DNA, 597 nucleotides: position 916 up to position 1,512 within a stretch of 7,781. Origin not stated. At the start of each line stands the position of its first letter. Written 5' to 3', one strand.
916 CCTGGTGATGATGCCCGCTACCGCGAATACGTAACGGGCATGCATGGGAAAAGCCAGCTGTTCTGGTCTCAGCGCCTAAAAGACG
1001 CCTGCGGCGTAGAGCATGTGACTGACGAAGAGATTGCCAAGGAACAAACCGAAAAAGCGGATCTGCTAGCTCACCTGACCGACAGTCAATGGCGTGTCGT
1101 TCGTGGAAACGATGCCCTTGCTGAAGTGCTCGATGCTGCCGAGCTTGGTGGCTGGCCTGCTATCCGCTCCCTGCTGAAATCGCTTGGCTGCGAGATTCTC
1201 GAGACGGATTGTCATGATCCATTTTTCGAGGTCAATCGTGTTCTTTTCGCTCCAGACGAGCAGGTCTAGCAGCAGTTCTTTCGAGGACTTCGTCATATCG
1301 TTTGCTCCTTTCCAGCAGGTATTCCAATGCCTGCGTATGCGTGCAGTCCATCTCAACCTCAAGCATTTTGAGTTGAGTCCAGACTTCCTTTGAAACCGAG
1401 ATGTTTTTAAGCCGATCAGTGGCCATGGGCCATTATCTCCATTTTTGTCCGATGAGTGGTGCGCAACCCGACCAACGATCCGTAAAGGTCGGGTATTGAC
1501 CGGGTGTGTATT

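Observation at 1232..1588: Second, convergent RHH (CopG-like) regulator on the minus strand between rep and ssb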

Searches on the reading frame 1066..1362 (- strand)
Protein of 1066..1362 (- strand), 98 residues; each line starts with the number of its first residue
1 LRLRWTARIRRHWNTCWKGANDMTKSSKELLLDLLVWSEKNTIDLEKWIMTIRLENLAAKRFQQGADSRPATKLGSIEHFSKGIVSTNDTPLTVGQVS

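Call 4: search_protein_families(library=pfam, proteins=[window:1066-1362:-], max_evalue=1)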
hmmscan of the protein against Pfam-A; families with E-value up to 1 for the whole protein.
window:1066-1362:- (98 aa): 0 families

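Call 5: search_protein_families(library=phrogs, proteins=[window:1066-1362:-], max_evalue=1)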
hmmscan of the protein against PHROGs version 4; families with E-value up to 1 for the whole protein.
window:1066-1362:- (98 aa): 0 families

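Call 86: search_protein_families(library=padloc, proteins=[window:1066-1362:-], max_evalue=0.1)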
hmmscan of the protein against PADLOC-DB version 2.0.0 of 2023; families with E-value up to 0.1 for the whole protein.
window:1066-1362:- (98 aa): 0 families

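Call 87: search_protein_families(library=ncbifam, proteins=[window:1066-1362:-], max_evalue=0.1)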
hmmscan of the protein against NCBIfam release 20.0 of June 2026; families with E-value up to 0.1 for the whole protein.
window:1066-1362:- (98 aa): 0 families
